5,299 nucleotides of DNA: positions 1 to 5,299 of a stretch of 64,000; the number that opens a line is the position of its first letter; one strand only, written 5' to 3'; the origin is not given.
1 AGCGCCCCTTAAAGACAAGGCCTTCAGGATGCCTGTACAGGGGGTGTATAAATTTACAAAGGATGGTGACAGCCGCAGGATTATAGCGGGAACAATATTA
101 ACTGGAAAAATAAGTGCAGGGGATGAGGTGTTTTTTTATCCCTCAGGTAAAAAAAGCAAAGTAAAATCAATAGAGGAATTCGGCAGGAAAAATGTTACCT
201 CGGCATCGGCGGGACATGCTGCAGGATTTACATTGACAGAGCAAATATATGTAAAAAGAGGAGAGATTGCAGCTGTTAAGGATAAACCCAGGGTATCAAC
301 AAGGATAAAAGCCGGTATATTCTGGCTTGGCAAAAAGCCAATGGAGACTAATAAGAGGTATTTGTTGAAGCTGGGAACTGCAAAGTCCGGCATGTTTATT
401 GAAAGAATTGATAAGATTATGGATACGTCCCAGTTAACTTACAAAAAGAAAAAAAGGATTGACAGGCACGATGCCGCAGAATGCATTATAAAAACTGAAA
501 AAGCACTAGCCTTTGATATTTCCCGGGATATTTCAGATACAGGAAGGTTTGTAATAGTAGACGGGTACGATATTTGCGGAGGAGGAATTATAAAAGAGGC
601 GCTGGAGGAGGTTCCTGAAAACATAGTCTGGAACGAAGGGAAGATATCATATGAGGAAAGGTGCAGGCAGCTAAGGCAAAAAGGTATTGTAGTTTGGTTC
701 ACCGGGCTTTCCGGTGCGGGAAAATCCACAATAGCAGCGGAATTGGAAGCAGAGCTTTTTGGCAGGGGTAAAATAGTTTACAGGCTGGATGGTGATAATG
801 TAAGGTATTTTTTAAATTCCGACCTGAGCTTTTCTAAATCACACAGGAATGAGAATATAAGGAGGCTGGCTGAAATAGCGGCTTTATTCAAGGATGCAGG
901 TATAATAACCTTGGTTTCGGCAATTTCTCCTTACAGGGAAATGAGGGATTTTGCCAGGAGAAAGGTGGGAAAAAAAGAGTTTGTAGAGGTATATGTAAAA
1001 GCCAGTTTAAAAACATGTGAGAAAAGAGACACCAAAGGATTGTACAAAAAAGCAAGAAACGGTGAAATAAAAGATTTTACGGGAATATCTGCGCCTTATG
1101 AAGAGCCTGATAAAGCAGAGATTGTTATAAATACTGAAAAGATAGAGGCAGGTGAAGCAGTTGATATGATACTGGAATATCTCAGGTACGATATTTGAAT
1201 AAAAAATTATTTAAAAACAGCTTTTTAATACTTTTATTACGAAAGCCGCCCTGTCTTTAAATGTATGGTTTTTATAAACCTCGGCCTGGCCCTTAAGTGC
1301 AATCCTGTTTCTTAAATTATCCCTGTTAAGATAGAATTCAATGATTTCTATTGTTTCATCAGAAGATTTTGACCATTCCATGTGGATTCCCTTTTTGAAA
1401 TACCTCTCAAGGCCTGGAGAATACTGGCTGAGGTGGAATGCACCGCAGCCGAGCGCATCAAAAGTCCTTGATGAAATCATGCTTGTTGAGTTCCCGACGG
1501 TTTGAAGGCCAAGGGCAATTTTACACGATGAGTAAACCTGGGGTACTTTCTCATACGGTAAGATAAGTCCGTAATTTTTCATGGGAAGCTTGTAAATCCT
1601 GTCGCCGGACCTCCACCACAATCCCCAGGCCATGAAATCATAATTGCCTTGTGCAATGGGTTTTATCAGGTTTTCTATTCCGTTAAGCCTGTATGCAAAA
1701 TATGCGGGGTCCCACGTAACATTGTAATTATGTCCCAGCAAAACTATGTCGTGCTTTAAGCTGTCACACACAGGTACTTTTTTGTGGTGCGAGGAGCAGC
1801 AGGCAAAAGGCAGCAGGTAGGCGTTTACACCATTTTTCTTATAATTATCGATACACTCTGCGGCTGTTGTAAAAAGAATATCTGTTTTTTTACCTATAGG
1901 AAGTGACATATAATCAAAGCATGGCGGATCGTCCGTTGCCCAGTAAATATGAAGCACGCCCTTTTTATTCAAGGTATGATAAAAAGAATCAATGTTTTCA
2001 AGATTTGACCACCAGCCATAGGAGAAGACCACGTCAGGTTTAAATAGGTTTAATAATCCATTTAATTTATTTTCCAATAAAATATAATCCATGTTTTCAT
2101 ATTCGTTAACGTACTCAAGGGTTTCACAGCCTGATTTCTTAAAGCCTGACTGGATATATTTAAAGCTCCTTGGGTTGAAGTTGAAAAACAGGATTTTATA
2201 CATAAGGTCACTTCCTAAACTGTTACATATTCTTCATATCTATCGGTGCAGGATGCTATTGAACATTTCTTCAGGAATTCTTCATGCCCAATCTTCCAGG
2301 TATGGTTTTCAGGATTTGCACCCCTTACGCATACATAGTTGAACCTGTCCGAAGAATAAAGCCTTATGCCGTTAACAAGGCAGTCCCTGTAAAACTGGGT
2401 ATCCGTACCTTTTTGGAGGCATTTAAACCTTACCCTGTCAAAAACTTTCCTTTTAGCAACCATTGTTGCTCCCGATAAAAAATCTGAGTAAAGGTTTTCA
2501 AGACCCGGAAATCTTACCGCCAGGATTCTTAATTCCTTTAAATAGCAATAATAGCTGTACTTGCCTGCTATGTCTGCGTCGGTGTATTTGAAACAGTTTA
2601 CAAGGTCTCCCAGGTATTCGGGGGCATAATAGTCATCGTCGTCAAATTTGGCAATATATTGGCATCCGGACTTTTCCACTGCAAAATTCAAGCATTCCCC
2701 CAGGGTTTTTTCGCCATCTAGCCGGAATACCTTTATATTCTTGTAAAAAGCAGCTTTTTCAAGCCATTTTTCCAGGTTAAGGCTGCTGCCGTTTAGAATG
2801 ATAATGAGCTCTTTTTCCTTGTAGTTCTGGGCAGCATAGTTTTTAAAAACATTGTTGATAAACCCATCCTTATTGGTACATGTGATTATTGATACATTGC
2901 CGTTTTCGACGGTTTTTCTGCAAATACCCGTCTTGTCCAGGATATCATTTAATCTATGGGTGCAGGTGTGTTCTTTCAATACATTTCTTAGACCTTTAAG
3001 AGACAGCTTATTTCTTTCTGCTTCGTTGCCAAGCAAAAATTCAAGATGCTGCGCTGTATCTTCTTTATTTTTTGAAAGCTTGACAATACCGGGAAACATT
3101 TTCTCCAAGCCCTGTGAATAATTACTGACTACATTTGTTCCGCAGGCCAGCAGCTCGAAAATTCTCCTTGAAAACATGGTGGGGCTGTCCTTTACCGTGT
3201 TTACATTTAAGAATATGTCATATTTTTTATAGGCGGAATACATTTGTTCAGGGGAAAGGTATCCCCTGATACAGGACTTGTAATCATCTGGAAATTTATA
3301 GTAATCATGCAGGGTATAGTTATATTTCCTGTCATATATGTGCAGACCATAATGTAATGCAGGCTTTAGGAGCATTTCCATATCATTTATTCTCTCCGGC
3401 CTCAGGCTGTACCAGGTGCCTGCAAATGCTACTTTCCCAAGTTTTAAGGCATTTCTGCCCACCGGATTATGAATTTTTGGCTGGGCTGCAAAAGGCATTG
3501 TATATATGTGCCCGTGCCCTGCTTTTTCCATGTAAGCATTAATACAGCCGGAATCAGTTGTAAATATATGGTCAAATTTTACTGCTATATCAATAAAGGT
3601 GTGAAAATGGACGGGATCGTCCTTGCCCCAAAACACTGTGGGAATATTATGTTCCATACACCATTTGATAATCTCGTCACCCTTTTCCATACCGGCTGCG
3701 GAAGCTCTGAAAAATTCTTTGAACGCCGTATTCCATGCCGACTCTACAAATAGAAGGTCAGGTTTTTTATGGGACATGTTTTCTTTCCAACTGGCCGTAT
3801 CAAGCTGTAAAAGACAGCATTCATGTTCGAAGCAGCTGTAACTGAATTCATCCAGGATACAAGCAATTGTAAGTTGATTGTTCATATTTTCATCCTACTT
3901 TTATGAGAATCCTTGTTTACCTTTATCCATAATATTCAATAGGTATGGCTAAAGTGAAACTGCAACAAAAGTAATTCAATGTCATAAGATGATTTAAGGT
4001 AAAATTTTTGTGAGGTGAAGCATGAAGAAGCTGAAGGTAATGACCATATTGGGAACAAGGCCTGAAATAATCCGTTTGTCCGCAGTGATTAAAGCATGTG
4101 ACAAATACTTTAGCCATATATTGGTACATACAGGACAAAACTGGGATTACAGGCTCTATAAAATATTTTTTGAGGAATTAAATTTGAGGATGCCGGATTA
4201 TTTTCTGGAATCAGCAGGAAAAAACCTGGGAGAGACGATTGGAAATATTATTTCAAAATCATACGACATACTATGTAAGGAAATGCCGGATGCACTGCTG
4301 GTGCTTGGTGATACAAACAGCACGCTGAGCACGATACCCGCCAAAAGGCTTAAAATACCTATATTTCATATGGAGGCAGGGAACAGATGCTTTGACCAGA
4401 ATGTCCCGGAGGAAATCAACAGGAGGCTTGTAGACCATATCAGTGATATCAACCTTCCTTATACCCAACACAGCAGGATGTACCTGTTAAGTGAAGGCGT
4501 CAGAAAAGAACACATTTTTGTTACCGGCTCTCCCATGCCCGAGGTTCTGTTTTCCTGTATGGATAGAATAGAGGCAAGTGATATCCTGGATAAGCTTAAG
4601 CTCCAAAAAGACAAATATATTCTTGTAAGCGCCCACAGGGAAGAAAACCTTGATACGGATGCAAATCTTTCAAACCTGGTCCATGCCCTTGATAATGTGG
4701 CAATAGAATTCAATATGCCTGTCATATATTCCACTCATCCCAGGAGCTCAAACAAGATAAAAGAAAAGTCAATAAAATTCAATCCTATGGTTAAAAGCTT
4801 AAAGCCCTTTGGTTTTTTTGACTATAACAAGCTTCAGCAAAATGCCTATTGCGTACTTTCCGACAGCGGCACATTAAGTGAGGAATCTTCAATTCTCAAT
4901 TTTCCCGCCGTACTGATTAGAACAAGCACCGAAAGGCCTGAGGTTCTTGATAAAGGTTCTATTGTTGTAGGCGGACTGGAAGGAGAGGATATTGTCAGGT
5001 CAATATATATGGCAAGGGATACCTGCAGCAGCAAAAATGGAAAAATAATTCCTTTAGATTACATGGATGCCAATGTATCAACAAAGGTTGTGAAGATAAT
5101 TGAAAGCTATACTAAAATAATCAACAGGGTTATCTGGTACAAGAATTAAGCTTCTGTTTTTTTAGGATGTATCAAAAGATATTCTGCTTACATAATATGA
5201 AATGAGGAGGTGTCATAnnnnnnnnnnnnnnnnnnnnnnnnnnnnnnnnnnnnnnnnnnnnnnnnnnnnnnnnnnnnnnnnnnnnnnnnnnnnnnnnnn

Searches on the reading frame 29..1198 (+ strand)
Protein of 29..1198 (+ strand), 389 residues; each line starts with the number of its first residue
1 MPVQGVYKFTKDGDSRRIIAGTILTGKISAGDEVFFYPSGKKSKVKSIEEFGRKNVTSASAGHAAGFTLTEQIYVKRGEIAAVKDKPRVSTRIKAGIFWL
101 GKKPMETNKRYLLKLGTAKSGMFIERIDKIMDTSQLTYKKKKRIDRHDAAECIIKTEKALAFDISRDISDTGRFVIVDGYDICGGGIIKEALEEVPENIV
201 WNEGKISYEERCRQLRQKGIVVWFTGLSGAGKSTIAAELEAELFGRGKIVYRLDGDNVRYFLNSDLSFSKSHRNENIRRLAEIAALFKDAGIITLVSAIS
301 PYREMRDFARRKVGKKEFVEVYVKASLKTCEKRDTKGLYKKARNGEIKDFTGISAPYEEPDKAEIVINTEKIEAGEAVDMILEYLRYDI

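Call 51: search_protein_families(library=ncbifam, proteins=[window:29-1198:+], max_evalue=0.00001)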
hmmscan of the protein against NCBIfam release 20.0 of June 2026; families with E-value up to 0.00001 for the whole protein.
window:29-1198:+ (389 aa): 12 families
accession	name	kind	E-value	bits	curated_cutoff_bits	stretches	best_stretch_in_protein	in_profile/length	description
NF004035.0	PRK05506.1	subfamily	5e-106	355.4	715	1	1-386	244-627/632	bifunctional sulfate adenylyltransferase subunit 1/adenylylsulfate kinase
NF003013.0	PRK03846.1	subfamily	3.9e-75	251.9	163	1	196-386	5-195/202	adenylyl-sulfate kinase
TIGR00455.1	apsK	equivalog_domain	3.4e-71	238.7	138.7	1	201-385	1-184/184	adenylyl-sulfate kinase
NF002059.0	PRK00889.1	subfamily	1.7e-60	203.7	244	1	217-386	3-170/177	adenylyl-sulfate kinase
NF004040.0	PRK05537.1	equivalog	5.1e-60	203.5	669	1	195-386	372-565/572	bifunctional sulfate adenylyltransferase/adenylylsulfate kinase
NF004041.0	PRK05541.1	subfamily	2.5e-38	131.8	127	1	215-385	3-170/176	adenylyl-sulfate kinase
NF003478.0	PRK05124.1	equivalog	2.9e-26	92.1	590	1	2-196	248-441/475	sulfate adenylyltransferase subunit CysN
TIGR02034.1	CysN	subfamily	5.6e-26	91.5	336.1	1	11-179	227-395/406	sulfate adenylyltransferase, large subunit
NF008969.0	PRK12317.1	subfamily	1.4e-15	56.8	502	1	1-189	229-419/426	elongation factor 1-alpha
TIGR00483.1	EF-1_alpha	equivalog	3.8e-12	45.4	540.1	1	1-190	230-421/427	translation elongation factor EF-1 subunit alpha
TIGR00475.1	selB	equivalog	3e-07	29.5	242.25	1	18-147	193-324/581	selenocysteine-specific translation elongation factor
TIGR03574.1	selen_PSTK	equivalog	2.3e-06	27.3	290.5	1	223-385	3-167/249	L-seryl-tRNA(Sec) kinase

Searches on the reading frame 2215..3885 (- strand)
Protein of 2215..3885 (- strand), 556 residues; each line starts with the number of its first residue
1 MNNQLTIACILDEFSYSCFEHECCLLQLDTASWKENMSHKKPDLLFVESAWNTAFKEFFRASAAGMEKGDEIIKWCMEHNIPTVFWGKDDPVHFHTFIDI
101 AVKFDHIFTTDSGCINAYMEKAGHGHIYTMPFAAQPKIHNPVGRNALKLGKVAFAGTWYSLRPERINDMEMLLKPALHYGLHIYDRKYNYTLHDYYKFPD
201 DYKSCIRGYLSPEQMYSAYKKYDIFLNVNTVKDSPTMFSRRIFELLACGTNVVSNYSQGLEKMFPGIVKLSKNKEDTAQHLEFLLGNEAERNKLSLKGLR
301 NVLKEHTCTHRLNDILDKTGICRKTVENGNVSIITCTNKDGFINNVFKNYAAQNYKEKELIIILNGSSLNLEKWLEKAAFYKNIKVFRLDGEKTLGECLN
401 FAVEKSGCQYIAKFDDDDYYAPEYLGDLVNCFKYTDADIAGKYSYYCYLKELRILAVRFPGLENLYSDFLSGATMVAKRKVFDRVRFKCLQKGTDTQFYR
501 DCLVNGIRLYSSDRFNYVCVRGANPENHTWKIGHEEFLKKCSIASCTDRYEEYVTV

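Call 51: search_protein_families(library=ncbifam, proteins=[window:2215-3885:-], max_evalue=0.00001)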
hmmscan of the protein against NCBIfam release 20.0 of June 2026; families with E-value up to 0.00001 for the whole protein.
window:2215-3885:- (556 aa): 2 families
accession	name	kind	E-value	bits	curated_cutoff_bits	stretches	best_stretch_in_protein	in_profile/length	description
NF047683.1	TeichurnBiosyTuaG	equivalog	3.3e-07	30.2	400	1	329-435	6-114/252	teichuronic acid biosynthesis protein TuaG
NF007482.0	PRK10073.1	equivalog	7.2e-06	25.2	423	0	331-451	8-129/334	glycosyltransferase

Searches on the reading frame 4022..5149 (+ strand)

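Call 51: search_protein_families(library=ncbifam, proteins=[window:4022-5149:+], max_evalue=0.00001)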
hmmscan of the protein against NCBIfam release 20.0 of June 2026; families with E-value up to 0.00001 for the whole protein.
window:4022-5149:+ (375 aa): 2 families
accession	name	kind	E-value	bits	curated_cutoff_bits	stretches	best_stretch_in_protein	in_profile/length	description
TIGR00236.1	wecB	equivalog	9.5e-73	245.4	210.15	1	4-360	1-362/366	non-hydrolyzing UDP-N-acetylglucosamine 2-epimerase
TIGR03568.1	NeuC_NnaA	equivalog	1.4e-18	66.9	235.9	1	6-360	3-365/365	UDP-N-acetylglucosamine 2-epimerase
